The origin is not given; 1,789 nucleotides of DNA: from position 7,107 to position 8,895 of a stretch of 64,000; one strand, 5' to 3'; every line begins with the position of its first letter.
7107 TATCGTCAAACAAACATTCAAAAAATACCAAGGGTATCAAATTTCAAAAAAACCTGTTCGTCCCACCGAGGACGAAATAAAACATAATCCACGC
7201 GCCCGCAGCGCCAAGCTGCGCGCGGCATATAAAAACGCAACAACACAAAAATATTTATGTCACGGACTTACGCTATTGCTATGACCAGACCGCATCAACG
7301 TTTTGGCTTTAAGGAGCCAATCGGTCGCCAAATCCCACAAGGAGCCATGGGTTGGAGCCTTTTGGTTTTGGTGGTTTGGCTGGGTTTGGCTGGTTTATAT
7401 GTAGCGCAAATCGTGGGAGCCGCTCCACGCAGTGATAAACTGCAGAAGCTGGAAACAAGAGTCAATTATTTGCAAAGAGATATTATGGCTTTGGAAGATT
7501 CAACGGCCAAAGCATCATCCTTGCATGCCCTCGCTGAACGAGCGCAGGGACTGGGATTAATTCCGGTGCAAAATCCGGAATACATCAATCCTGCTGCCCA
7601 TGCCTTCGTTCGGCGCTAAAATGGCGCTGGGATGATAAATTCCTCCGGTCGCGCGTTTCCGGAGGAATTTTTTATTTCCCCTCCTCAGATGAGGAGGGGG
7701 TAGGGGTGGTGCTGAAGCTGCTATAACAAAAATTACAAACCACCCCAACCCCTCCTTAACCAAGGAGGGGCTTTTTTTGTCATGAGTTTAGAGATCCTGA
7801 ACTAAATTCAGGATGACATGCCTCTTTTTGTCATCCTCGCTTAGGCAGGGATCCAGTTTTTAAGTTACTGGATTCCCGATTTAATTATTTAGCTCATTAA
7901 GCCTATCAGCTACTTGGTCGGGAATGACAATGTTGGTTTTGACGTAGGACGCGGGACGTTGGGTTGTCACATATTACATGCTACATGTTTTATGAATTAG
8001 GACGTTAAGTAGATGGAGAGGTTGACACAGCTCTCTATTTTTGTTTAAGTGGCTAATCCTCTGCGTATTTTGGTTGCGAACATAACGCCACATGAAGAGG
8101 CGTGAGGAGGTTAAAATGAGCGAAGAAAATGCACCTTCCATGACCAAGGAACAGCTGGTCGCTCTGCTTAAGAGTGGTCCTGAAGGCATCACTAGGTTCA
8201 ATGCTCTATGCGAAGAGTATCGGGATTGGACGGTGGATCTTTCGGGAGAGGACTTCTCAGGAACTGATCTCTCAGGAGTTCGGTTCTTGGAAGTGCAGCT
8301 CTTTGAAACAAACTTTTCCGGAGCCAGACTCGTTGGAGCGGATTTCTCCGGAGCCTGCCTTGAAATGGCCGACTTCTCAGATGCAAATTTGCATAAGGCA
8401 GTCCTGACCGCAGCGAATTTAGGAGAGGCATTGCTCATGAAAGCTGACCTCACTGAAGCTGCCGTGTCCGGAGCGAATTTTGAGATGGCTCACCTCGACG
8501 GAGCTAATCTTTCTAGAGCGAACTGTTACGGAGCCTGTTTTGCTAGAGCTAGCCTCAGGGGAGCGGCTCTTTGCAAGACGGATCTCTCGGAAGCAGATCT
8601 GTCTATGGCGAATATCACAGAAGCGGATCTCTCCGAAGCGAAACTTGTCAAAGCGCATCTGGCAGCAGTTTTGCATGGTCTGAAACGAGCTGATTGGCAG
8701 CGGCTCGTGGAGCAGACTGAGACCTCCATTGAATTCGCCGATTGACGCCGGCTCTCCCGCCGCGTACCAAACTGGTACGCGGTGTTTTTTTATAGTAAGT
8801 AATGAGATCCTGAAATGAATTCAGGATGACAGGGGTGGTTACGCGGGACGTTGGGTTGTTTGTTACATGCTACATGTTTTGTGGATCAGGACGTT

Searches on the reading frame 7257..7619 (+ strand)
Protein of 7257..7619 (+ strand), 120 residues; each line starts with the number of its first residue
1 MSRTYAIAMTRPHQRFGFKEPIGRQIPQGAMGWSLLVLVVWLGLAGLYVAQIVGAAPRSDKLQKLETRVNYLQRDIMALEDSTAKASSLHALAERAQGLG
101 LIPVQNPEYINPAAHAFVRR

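Call 18: search_protein_families(library=pfam, max_evalue=1, proteins=[window:7257-7619:+])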
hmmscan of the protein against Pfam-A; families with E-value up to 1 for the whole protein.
window:7257-7619:+ (120 aa): 1 family
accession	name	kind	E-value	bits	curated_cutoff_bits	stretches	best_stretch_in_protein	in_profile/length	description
PF19579.4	FtsL_2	-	0.01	16.2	24.6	1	38-107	21-90/100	Bacteriodetes cell division protein (FtsL-like)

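Call 80: find_encoding_contigs(protein=window:7281-7619:+, flank=4000, max_places=10)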
Protein window:7281-7619:+ (112 aa): 1 contig read that carries it; 1 place shown.
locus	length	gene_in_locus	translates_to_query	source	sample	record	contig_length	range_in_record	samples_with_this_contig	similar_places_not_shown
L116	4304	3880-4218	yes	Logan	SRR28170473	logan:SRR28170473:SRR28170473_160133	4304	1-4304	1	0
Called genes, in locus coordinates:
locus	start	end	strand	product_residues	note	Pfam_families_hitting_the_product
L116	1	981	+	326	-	?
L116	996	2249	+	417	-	PF01566:Nramp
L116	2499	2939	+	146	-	PF02381:MraZ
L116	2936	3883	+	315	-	PF01209:Ubie_methyltran (faint), PF01795:Methyltransf_5, PF08242:Methyltransf_12 (faint), PF13649:Methyltransf_25 (faint), PF01189:Methyltr_RsmB-F (weak), PF13847:Methyltransf_31 (faint)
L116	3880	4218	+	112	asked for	-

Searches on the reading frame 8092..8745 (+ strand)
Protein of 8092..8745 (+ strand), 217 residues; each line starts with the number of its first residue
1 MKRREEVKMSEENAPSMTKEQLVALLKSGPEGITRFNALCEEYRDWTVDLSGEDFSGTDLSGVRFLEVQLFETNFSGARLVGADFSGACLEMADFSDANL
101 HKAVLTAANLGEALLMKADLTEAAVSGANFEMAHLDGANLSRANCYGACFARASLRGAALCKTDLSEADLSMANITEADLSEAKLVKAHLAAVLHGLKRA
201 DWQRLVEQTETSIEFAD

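Call 15: find_encoding_contigs(protein=window:8092-8745:+, flank=10000, max_places=10)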
Protein window:8092-8745:+ (217 aa): no gene with exactly this product is on record in the collection.

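Call 18: search_protein_families(library=pfam, max_evalue=1, proteins=[window:8092-8745:+])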
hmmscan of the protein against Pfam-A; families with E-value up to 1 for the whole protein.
window:8092-8745:+ (217 aa): 5 families
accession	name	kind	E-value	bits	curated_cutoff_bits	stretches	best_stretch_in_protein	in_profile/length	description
PF00805.28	Pentapeptide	-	1.4e-32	111.2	20.2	5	118-157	1-40/40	Pentapeptide repeats (8 copies)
PF13599.13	Pentapeptide_4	-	1.7e-17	63.7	38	4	48-113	11-76/78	Pentapeptide repeat region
PF13576.12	Pentapeptide_3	-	3e-14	53.4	27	4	71-113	2-47/48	Pentapeptide repeats (9 copies)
PF25296.1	Decapeptide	-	8e-05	22.9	45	1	72-123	9-60/74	Decapeptide repeat region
PF11199.13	DUF2891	-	0.071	12.6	25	1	121-150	249-279/325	Protein of unknown function (DUF2891)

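Call 49: search_protein_families(library=padloc, max_evalue=0.01, proteins=[window:8092-8745:+])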
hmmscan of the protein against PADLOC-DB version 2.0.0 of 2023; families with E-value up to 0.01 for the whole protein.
window:8092-8745:+ (217 aa): 0 families
